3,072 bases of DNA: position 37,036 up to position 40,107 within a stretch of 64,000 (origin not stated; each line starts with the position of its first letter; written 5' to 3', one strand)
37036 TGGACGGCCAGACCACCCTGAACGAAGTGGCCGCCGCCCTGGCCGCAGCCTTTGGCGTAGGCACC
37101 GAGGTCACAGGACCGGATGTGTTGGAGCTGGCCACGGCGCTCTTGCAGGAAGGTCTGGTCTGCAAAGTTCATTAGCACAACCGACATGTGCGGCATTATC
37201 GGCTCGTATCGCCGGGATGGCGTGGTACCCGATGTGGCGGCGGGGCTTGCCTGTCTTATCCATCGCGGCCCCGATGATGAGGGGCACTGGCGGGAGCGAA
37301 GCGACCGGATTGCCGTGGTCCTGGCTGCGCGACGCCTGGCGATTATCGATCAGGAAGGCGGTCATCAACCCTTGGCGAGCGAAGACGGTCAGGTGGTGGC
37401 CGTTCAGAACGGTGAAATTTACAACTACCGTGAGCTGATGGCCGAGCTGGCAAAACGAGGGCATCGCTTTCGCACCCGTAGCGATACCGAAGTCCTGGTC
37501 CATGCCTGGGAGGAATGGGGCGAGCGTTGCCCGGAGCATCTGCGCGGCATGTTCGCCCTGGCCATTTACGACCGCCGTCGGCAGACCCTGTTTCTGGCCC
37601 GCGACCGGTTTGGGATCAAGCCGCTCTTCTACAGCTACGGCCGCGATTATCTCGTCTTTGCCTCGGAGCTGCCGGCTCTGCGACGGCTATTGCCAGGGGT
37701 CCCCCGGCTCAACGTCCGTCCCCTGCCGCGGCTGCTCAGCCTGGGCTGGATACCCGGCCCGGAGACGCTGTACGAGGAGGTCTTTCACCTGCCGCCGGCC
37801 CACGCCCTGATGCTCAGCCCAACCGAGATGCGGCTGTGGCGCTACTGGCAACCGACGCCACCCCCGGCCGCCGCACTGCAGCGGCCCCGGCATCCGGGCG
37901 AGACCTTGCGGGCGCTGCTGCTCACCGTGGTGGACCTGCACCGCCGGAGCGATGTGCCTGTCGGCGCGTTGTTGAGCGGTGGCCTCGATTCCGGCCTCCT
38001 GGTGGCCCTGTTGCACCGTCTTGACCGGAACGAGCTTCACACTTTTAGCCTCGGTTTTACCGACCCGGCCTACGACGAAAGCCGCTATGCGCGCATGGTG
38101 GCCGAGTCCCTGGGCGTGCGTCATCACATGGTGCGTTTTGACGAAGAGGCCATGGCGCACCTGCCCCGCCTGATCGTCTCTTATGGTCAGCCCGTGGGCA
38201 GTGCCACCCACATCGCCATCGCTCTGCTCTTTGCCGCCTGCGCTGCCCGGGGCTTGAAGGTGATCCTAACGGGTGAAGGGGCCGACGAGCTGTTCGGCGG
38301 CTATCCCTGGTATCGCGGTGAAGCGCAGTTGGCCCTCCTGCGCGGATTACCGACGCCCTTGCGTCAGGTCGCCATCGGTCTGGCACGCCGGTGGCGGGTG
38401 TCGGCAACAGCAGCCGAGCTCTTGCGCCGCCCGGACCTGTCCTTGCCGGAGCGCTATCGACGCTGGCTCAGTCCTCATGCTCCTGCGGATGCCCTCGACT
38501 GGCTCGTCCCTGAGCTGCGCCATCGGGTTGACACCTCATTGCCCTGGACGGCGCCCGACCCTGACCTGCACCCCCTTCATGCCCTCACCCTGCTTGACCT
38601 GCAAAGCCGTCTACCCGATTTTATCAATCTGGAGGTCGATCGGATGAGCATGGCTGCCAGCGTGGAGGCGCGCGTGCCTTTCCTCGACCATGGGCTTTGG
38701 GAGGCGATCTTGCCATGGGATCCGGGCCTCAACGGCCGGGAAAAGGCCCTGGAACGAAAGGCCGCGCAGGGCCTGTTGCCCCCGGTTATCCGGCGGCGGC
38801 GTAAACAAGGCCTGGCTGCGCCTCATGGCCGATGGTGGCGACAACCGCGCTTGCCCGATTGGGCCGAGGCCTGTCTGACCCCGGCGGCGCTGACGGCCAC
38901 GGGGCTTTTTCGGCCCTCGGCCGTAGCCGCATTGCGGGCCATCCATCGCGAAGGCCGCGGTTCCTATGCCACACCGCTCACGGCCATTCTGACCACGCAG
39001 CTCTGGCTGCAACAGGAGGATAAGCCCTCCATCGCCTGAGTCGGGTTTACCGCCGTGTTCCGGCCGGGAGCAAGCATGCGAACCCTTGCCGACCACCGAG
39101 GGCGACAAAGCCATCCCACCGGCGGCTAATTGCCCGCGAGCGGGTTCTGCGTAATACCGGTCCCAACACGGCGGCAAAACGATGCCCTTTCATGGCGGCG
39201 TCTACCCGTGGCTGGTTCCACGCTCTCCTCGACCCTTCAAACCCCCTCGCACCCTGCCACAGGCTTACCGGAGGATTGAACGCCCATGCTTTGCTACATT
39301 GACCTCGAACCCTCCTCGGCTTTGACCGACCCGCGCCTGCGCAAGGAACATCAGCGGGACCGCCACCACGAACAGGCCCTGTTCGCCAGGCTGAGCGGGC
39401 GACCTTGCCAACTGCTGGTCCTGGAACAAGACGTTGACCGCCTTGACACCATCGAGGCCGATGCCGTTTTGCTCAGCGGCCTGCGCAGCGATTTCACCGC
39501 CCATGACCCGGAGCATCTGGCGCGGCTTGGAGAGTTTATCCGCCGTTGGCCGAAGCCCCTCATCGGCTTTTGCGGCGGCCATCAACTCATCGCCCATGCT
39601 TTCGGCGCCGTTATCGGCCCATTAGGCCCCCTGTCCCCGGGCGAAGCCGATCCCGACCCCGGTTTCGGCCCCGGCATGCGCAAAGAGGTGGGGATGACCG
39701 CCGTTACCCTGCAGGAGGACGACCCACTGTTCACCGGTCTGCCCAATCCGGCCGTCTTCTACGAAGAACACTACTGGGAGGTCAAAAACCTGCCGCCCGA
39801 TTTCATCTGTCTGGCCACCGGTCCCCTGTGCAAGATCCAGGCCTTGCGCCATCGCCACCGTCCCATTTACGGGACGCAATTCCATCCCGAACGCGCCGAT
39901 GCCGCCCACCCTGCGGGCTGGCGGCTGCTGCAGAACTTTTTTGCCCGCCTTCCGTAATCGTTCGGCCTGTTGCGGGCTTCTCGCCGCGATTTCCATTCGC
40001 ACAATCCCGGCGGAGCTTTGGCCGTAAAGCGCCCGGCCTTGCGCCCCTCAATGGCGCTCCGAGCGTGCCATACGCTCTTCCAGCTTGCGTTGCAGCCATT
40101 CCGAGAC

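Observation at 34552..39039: Translationally coupled operon FGE-like enzyme / MOP flippase / PqqD-family RRE / AsnB-like amidotransferase: a lasso-like core without a B2 protease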

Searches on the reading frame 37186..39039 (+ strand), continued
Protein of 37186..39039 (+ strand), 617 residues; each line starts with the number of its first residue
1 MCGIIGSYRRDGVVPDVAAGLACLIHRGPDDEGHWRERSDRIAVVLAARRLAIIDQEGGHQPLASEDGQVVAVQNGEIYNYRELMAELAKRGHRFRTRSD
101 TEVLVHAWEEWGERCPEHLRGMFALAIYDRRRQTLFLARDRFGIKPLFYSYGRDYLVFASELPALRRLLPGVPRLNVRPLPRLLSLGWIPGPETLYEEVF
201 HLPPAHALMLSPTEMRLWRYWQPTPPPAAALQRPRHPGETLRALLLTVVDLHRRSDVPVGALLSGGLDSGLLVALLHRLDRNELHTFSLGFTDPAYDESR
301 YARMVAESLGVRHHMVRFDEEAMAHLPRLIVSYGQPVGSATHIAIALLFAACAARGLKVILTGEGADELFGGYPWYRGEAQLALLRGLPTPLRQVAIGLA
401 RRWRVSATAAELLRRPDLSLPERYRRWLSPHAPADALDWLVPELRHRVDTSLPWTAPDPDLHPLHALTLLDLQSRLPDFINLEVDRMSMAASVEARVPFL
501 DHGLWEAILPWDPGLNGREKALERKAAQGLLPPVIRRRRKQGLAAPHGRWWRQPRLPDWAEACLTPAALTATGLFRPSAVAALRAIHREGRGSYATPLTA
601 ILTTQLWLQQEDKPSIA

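Call 58: find_encoding_contigs(protein=P0117, flank=8000, max_places=1)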
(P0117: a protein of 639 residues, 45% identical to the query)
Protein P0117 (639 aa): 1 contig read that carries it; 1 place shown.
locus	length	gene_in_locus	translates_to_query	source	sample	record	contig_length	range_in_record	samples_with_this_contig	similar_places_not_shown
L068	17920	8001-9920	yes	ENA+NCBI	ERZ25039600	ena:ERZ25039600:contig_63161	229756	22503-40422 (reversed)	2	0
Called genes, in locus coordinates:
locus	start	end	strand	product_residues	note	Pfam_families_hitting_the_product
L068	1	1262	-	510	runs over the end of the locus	PF01370:Epimerase, PF05368:NmrA, PF13460:NAD_binding_10, PF11066:DUF2867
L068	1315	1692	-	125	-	PF01741:MscL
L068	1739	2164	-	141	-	-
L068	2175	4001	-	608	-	PF00497:SBP_bac_3, PF16158:N_BRCA1_IG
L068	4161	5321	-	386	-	PF07143:AttH, PF17186:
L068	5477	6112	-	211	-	PF02525:Flavodoxin_2 (weak), PF03358:FMN_red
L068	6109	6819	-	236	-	PF01551:Peptidase_M23 (weak)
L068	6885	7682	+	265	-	PF03352:Adenine_glyco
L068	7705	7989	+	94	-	PF05402:PqqD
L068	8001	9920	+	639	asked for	PF13522:GATase_6, PF13537:GATase_7, PF00733:Asn_synthase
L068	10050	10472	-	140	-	PF18936:DUF5684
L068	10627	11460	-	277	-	-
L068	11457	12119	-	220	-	PF01209:Ubie_methyltran, PF13489:Methyltransf_23, PF13649:Methyltransf_25, PF13847:Methyltransf_31, PF08241:Methyltransf_11, PF08242:Methyltransf_12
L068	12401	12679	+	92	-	PF02597:ThiS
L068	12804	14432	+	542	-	PF00528:BPD_transp_1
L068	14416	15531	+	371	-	PF00005:ABC_tran, PF13304:AAA_21 (faint), PF08402:TOBE_2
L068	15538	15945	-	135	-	PF00296:Bac_luciferase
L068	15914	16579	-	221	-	PF00296:Bac_luciferase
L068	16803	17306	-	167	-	PF01965:DJ-1_PfpI (weak)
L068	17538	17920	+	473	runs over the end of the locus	PF00931:NB-ARC (weak)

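Call 59: find_encoding_contigs(protein=P0139, flank=8000, max_places=1)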
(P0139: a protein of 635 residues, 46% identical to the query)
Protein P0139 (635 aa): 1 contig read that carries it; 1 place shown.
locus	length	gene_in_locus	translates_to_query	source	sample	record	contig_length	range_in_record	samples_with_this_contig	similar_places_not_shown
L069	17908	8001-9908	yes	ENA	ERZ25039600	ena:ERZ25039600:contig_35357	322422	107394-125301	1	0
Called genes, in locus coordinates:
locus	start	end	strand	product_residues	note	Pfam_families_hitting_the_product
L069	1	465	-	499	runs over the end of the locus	PF13231:PMT_2 (weak)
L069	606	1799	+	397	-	PF14907:NTP_transf_5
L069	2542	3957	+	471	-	PF18949:DUF5693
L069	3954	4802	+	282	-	PF03781:FGE-sulfatase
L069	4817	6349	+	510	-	PF02310:B12-binding, PF04055:Radical_SAM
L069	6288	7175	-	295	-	PF27840:ScmC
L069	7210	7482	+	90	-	PF05402:PqqD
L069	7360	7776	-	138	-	-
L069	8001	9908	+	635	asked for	PF13522:GATase_6, PF13537:GATase_7, PF00733:Asn_synthase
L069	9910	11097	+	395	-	PF13506:Glyco_transf_21, PF00535:Glycos_transf_2, PF13641:Glyco_tranf_2_3, PF13704:Glyco_tranf_2_4 (weak), PF13632:Glyco_trans_2_3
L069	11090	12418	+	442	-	-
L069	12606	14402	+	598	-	-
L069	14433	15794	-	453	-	PF02310:B12-binding, PF04055:Radical_SAM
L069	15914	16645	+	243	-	PF05175:MTS, PF01170:UPF0020, PF05971:Methyltransf_10, PF06325:PrmA, PF02475:TRM5-TYW2_MTfase, PF13847:Methyltransf_31, PF08241:Methyltransf_11, PF13649:Methyltransf_25, +3 more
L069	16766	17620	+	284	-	PF13489:Methyltransf_23, PF08241:Methyltransf_11, PF08242:Methyltransf_12 (weak), PF13649:Methyltransf_25 (weak)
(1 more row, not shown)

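Call 84: search_dna_similar(query=window:37186-39039:+, collection=plasmids, mode=protein, max_rows=60, rows=spread, max_evalue=0.00001)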
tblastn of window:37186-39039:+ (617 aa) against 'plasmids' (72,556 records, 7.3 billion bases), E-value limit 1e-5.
Records with a match: 546; places in all: 674; records where one place covers at least 80% of the query: 319.
Best place of each record, by identity: <60% 546.
By first word of the organism name: Bacillus 95; Sinorhizobium 85; Streptomyces 75; Azospirillum 32; Lactiplantibacillus 30; Latilactobacillus 19; Rhizobium 15; Shinella 11; Ensifer 11; Mesorhizobium 11; and 88 more.
By predicted mobility (MOB-suite, as given by PLSDB): non-mobilizable 327; mobilizable 144; conjugative 75.
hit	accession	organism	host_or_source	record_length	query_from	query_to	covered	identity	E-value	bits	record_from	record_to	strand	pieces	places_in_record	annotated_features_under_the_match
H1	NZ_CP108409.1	Kitasatospora sp. NBC_01300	-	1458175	1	617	100%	36.4%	6e-62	230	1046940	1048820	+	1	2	record has no annotation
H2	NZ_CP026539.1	Solidesulfovibrio carbinolicus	-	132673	26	607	94%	35.9%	2e-51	199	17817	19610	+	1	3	asnB: asparagine synthase (glutamine-hydrolyzing)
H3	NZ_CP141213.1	Sinorhizobium meliloti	alfalfa,Isolate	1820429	1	609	99%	33.9%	2e-55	211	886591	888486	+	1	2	none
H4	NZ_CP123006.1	Sinorhizobium meliloti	Medicago sativa,cell culture,nodules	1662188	1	609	99%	33.8%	2e-48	190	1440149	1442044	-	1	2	none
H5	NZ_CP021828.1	Sinorhizobium meliloti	Medicago truncatula,Single Cell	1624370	1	609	99%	33.6%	3e-49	192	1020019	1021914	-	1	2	none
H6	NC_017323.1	Sinorhizobium meliloti BL225C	-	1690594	1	609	99%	33.6%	5e-49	192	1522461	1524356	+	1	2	none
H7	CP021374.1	Rhizobium sp. ACO-34A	Agave americana L.,cell ...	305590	1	617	85%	39.0%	8e-47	259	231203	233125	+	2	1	asparagine synthase (glutamine-hydrolyzing)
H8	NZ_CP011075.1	Brevibacillus laterosporus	Oryza sativa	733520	1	609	99%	33.2%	4e-73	263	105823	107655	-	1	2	asnB: asparagine synthase (glutamine-hydrolyzing)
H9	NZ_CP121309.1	Ensifer adhaerens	bacterial colony,soil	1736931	1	616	100%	32.6%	2e-53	205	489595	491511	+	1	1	none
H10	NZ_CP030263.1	Ensifer adhaerens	Zea mays,whole organism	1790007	1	616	100%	32.4%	2e-53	204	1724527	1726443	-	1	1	none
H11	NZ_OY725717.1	Collinsella aerofaciens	-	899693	1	616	100%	31.9%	5e-54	206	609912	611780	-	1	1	asnB: asparagine synthase (glutamine-hydrolyzing)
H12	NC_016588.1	Azospirillum lipoferum 4B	-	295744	16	553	87%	36.2%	3e-55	210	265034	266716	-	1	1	asnB: asparagine synthase (glutamine-hydrolyzing)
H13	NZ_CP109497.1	Streptomyces sp. NBC_01431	-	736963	1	581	94%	33.4%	5e-45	179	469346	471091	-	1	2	asnB: asparagine synthase (glutamine-hydrolyzing)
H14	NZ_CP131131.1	Shinella zoogloeoides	isolate,Activated charcoal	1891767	1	546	88%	35.4%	1e-50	196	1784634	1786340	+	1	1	none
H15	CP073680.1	Sinorhizobium meliloti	Medicago truncatula,cell culture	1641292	3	609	82%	37.7%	2e-30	233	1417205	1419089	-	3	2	none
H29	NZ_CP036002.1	Bacillus mycoides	cell culture,soil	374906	1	559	91%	30.0%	4e-43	174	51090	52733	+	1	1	asnB: asparagine synthase (glutamine-hydrolyzing)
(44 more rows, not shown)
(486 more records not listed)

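Call 85: get_annotated_region(hit=H29, flank=6000)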
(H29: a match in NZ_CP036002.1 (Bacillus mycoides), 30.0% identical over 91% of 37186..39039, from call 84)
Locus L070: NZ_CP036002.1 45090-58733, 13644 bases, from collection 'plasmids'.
description: Bacillus mycoides strain BPN37/1 plasmid p375
organism: Bacillus mycoides (NCBI taxid 1405)
taxonomy: Bacteria; Bacillota; Bacilli; Bacillales; Bacillaceae; Bacillus; Bacillus mycoides
host: -; source: cell culture,soil; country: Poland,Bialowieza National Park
typing (MOB-suite, as given by PLSDB): conjugative; relaxase MOBP; mating-pair formation MPF_T
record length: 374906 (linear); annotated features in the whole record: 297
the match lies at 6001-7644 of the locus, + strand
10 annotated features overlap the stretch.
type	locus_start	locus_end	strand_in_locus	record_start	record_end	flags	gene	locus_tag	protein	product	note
CDS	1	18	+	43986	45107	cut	tnpB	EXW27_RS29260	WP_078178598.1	IS200/IS605 family element RNA-guided endonuclease TnpB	-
CDS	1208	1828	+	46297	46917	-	-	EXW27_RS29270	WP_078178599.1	DsbA family protein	-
CDS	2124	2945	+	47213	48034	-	-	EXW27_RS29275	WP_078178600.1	cytoplasmic protein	-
CDS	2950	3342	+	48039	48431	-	-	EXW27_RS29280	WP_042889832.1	nuclear transport factor 2 family protein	-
CDS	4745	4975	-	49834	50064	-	-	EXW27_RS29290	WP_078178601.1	hypothetical protein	-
CDS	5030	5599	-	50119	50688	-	-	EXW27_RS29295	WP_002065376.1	TetR/AcrR family transcriptional regulator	GO:0006355 - regulation of DNA-templated transcription [Evidence IEA]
CDS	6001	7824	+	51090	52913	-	asnB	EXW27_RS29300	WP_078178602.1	asparagine synthase (glutamine-hydrolyzing)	GO:0006529 - asparagine biosynthetic process [Evidence IEA]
CDS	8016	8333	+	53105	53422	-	tnpA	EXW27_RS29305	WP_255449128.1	IS200/IS605 family transposase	-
CDS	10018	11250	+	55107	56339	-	-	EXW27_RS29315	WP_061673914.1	cellulase family glycosylhydrolase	GO:0071704 - organic substance metabolic process [Evidence IEA]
CDS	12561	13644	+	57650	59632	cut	-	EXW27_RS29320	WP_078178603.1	methyl-accepting chemotaxis protein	GO:0006935 - chemotaxis [Evidence IEA]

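Call 94: find_encoding_contigs(protein=P0124, flank=10000, max_places=1)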
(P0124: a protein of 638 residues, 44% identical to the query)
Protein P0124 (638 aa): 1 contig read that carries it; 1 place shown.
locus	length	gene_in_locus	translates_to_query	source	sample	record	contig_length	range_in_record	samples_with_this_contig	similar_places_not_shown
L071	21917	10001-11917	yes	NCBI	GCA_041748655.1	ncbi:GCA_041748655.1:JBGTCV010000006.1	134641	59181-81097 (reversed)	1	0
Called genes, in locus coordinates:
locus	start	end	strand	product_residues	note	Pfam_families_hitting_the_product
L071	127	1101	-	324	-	PF01370:Epimerase, PF04321:RmlD_sub_bind (weak), PF16363:GDP_Man_Dehyd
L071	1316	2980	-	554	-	PF24517:CBM96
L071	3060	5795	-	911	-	PF01011:PQQ (faint), PF13360:PQQ_2, PF13570:Beta-prop_ACSF4, PF13360:PQQ_2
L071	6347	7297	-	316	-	PF27840:ScmC (weak)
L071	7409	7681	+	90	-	PF05402:PqqD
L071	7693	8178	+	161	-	PF13471:Transglut_core3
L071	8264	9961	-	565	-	PF13231:PMT_2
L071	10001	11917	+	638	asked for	PF13522:GATase_6, PF13537:GATase_7, PF00733:Asn_synthase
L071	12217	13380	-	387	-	-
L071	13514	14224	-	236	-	-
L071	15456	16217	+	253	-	PF03372:Exo_endo_phos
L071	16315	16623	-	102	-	-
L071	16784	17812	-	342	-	PF01180:DHO_dh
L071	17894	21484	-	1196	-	PF01855:POR_N, PF17147:PFOR_II, PF01558:POR, PF10371:EKR, PF12838:Fer4_7, PF13183:Fer4_8, PF13237:Fer4_10, PF13484:Fer4_16, +7 more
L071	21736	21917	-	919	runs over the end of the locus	PF01326:PPDK_N, PF00391:PEP-utilizers, PF02896:PEP-utilizers_C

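Call 95: find_encoding_contigs(protein=P0165, flank=10000, max_places=1)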
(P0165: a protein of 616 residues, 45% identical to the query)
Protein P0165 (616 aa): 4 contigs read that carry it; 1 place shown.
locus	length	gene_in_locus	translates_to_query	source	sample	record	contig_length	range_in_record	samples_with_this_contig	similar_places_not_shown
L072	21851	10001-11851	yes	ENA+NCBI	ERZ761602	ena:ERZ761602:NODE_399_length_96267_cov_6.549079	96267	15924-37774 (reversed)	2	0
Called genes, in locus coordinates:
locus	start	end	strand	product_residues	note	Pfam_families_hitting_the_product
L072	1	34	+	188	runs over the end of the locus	-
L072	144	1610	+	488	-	PF00890:FAD_binding_2 (weak), PF01266:DAO (weak), PF01593:Amino_oxidase, PF01946:Thi4 (weak), PF03486:HI0933_like (weak), PF12831:FAD_oxidored (weak), PF13450:NAD_binding_8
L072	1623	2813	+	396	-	PF14907:NTP_transf_5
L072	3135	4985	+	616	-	PF18949:DUF5693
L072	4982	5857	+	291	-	PF03781:FGE-sulfatase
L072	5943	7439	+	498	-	PF02310:B12-binding, PF04055:Radical_SAM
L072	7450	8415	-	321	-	PF27840:ScmC (weak)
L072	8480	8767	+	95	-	PF05402:PqqD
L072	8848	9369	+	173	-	PF13471:Transglut_core3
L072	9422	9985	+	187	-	-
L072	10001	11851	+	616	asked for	PF13522:GATase_6, PF13537:GATase_7, PF00733:Asn_synthase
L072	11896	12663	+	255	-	PF03372:Exo_endo_phos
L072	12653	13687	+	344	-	-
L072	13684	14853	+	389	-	PF11258:DUF3048, PF17479:DUF3048_C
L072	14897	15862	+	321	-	PF00005:ABC_tran, PF13304:AAA_21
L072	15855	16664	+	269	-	PF01061:ABC2_membrane, PF12698:ABC2_membrane_3 (weak)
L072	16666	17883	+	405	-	PF14907:NTP_transf_5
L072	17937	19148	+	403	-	PF13506:Glyco_transf_21 (faint), PF00535:Glycos_transf_2, PF13641:Glyco_tranf_2_3, PF13632:Glyco_trans_2_3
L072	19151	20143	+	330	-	PF00535:Glycos_transf_2, PF10111:Glyco_tranf_2_2, PF12804:NTP_transf_3 (weak), PF13641:Glyco_tranf_2_3, PF13506:Glyco_transf_21 (weak)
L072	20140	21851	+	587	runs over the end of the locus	-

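Call 101: search_protein_families(library=pfam, proteins=[L072:9422-9985:+, L063:4628-6142:+], max_evalue=0.001)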
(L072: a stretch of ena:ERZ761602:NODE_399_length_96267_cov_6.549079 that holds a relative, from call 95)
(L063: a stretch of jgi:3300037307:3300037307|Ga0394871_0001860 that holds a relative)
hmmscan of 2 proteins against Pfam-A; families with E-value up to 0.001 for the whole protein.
L072:9422-9985:+ (187 aa): 1 family
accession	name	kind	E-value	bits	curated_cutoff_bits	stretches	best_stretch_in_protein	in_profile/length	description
PF13473.12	Cupredoxin_1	-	0.00026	21.4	27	1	90-185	11-104/104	Cupredoxin-like domain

L063:4628-6142:+ (504 aa): 0 families

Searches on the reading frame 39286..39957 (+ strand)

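Call 7: search_protein_families(library=pfam, proteins=[window:39286-39957:+], max_evalue=0.01)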
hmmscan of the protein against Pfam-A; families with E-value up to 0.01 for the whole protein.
window:39286-39957:+ (223 aa): 2 families
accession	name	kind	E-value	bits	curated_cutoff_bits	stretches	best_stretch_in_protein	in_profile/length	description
PF00117.34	GATase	-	2.3e-20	73.5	22.8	1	30-220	11-188/190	Glutamine amidotransferase class-I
PF07722.19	Peptidase_C26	-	0.00013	22.3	20.5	1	87-202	103-219/219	Peptidase C26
